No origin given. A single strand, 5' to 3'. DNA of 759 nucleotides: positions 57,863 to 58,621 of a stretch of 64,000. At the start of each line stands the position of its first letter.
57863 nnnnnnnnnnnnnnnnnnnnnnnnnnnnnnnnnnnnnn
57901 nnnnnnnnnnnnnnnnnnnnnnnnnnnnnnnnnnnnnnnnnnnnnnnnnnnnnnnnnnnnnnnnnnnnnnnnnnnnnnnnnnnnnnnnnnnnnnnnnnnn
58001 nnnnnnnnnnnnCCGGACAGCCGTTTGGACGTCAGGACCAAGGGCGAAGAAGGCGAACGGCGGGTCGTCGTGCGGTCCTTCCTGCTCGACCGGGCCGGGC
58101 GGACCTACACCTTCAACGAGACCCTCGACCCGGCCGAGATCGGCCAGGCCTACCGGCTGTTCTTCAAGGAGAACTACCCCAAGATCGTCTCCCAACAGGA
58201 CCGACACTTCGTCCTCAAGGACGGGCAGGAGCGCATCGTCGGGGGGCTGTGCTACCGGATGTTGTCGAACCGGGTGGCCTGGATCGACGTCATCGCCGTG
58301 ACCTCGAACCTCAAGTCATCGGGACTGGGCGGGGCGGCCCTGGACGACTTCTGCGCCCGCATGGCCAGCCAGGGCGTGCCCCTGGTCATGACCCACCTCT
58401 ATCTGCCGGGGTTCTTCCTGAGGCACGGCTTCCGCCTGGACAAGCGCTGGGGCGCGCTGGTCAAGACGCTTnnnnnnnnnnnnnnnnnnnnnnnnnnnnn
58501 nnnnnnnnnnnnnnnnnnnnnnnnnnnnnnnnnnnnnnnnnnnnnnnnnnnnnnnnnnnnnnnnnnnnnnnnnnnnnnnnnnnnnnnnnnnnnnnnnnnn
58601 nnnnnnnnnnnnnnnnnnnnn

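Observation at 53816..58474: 1552-aa fusion of an adenylate-forming (ANL) domain, a ~900-aa uncharacterised core and a C-terminal GNAT acetyltransferase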

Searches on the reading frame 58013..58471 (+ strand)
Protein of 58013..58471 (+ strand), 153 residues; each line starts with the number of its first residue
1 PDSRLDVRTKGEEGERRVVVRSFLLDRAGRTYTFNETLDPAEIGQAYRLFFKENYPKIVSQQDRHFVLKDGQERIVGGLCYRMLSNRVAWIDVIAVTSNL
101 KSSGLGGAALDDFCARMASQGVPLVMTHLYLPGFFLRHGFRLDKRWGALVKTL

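Call 68: search_solved_structures(query=window:58013-58471:+, max_evalue=0.01, show_alignments=2)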
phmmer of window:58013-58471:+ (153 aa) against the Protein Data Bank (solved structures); distinct sequences matched with E-value up to 0.01: 9.
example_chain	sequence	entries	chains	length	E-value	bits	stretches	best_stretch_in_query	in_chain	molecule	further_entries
1qst_A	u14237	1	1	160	6.1e-07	32.7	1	56-145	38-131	TGCN5 HISTONE ACETYL TRANSFERASE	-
1q2c_A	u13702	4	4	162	6.4e-07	32.7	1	56-145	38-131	histone acetyltransferase GCN5 | TGCN5 HISTONE ACETYL TRANSFERASE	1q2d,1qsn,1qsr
1m1d_A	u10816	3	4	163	6.4e-07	32.7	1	56-145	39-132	TGCN5 HISTONE ACETYL TRANSFERASE | HAT A1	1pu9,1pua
5gcn_A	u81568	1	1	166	6.7e-07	32.6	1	56-145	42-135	HISTONE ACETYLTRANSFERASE GCN5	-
8e6o_A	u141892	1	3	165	0.0025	21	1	67-143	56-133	Histone acetyltransferase KAT2A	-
8h65_C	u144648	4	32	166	0.0025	21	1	67-143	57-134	Histone acetyltransferase KAT2A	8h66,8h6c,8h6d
1z4r_A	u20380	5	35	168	0.0026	21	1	67-143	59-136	General control of amino acid synthesis protein 5-like 2 | Histone acetyltransferase KAT2A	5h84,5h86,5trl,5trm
1cm0_B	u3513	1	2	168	0.0075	19.5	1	67-141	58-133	P300/CBP ASSOCIATING FACTOR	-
4nsq_A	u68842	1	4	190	0.0099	19.1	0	67-141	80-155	Histone acetyltransferase KAT2B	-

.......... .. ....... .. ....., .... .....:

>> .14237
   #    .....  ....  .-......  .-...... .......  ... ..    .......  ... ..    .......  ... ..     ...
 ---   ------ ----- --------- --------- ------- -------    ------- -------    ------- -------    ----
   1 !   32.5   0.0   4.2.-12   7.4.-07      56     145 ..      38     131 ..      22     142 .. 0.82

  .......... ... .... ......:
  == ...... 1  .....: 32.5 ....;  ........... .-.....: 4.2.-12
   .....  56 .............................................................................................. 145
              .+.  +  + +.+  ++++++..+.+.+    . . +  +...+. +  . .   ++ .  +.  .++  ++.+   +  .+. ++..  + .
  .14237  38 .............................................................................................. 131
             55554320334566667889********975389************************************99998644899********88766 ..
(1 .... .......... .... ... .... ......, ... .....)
